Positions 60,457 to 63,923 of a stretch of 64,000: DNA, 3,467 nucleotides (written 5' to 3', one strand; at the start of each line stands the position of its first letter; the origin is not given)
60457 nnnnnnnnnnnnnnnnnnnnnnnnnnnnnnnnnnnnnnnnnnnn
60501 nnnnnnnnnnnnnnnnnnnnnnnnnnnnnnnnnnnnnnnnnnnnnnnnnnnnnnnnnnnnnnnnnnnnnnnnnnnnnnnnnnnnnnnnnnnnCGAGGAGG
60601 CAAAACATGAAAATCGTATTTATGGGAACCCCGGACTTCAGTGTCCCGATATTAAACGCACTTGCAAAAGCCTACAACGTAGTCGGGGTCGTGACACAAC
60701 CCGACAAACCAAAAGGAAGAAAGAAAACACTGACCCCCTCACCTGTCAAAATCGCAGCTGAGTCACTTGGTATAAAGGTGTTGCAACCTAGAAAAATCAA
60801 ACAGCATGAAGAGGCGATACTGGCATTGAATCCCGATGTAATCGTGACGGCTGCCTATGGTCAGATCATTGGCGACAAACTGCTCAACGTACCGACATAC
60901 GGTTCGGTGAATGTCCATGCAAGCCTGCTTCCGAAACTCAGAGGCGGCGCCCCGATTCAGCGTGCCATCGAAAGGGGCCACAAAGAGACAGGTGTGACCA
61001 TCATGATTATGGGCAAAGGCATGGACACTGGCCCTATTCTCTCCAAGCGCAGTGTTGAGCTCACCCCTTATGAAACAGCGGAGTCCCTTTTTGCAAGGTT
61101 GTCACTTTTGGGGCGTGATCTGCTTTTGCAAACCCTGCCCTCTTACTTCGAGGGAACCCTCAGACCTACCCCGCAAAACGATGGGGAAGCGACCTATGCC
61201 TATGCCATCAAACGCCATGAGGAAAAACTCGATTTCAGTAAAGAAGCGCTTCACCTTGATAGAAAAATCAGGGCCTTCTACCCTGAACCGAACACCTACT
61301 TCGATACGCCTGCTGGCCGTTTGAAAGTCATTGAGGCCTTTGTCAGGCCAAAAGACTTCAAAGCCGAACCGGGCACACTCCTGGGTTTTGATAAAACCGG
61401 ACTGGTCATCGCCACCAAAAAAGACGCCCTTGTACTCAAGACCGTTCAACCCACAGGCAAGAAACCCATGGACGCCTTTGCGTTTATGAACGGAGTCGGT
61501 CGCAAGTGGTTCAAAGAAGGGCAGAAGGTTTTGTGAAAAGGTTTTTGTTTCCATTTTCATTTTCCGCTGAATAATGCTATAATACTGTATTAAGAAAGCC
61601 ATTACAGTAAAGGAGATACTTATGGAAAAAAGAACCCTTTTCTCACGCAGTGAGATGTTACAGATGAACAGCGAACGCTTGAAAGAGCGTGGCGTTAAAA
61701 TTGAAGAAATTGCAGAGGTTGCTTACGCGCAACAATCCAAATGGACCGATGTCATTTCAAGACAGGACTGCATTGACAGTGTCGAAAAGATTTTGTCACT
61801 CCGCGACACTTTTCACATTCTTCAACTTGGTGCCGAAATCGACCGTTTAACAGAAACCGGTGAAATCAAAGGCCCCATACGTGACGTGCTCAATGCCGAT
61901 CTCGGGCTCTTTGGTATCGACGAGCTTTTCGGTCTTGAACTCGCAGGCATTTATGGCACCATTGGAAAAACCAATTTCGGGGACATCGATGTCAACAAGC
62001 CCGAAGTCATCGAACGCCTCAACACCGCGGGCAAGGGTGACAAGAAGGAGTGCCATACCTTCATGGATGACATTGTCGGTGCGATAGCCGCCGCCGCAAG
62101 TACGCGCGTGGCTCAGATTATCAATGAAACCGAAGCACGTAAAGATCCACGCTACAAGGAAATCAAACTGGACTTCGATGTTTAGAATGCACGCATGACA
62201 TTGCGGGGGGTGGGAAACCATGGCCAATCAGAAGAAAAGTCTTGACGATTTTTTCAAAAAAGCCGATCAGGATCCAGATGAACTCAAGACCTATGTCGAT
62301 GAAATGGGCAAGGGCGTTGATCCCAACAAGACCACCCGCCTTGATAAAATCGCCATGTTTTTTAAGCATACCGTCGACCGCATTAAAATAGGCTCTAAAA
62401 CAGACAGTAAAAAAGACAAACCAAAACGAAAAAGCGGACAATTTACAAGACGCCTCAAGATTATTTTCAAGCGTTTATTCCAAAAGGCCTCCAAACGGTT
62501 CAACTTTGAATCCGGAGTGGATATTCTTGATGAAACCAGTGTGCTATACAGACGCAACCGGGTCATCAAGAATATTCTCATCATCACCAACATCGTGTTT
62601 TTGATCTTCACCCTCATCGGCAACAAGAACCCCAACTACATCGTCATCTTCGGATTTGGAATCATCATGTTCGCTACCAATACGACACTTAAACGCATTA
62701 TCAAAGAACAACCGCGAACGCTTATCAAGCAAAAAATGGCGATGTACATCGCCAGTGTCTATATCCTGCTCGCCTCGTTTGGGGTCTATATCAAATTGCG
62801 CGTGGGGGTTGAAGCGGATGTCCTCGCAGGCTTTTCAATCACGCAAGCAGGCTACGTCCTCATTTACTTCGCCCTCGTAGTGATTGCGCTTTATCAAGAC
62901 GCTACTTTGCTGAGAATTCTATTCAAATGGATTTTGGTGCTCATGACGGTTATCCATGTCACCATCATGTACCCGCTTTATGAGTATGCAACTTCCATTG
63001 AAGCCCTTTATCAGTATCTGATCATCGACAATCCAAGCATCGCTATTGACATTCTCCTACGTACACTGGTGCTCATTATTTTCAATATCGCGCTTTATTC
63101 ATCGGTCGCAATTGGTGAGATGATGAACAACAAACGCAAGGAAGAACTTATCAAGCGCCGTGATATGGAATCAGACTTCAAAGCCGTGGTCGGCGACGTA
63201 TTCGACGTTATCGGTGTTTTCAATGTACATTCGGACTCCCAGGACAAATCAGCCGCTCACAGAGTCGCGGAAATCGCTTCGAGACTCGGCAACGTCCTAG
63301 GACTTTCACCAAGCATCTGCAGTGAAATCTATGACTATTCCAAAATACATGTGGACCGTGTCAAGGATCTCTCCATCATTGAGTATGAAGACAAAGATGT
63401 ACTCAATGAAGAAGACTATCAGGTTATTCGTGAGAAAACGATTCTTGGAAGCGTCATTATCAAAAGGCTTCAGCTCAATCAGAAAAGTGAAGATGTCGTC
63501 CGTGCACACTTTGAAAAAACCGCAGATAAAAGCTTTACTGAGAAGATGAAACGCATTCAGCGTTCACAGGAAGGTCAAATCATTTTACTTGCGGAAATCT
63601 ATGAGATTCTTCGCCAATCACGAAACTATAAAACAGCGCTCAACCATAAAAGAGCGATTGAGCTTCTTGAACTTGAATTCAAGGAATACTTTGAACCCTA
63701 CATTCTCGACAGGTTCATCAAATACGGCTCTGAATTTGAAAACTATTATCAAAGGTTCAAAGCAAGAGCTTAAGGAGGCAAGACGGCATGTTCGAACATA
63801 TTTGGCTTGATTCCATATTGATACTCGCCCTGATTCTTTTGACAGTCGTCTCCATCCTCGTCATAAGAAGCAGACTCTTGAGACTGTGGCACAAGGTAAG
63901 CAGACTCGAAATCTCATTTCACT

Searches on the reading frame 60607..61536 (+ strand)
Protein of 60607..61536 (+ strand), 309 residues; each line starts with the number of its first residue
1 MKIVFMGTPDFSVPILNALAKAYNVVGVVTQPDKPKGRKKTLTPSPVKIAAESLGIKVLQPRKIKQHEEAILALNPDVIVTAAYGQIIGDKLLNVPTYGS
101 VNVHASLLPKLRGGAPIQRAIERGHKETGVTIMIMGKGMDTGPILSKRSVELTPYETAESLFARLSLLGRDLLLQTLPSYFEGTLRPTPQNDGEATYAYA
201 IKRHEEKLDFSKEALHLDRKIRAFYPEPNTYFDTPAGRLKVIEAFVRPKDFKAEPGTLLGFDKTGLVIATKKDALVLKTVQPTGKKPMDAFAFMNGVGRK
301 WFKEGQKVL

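Call 29: search_protein_families(library=pfam, proteins=[window:60607-61536:+], max_evalue=0.00001)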
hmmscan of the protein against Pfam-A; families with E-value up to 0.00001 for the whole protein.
window:60607-61536:+ (309 aa): 2 families
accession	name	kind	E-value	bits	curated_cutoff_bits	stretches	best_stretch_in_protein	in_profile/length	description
PF00551.24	Formyl_trans_N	-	2.2e-39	135.5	26.1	1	1-176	1-180/181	Formyl transferase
PF02911.23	Formyl_trans_C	-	3.7e-23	82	21.1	1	201-297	2-99/100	Formyl transferase, C-terminal domain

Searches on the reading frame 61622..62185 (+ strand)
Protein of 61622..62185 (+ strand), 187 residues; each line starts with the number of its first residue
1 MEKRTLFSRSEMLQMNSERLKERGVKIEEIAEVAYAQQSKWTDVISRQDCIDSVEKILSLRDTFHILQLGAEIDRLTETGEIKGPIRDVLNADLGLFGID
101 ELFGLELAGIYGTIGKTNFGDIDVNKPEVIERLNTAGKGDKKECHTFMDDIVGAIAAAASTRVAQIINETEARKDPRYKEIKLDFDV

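Call 29: search_protein_families(library=pfam, proteins=[window:61622-62185:+], max_evalue=0.00001)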
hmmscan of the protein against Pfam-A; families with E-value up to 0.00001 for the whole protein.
window:61622-62185:+ (187 aa): 1 family
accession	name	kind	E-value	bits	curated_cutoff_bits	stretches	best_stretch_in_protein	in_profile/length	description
PF04608.18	PgpA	-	7.7e-11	42.5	28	1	58-163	32-139/141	Phosphatidylglycerophosphatase A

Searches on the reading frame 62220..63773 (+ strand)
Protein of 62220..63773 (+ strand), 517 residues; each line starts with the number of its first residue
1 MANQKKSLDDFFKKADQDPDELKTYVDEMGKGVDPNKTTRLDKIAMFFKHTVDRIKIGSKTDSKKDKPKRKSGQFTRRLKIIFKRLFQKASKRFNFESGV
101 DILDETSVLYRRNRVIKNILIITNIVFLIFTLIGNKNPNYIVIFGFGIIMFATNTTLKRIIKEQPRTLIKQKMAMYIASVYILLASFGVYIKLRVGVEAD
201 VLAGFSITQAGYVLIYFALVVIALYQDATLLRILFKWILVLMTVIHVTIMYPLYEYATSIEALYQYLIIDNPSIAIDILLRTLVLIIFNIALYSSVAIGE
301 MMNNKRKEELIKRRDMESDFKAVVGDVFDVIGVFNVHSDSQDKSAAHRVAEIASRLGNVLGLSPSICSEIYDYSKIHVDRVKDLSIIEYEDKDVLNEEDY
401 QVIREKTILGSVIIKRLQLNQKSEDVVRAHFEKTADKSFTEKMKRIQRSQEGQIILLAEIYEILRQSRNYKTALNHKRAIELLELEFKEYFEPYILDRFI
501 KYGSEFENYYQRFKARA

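Call 29: search_protein_families(library=pfam, proteins=[window:62220-63773:+], max_evalue=0.00001)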
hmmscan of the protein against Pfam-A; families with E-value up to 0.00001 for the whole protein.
window:62220-63773:+ (517 aa): 1 family
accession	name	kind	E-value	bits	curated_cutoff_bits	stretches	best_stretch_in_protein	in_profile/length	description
PF13487.12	HD_5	-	3e-07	30.8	27.2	1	349-493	21-168/170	HD domain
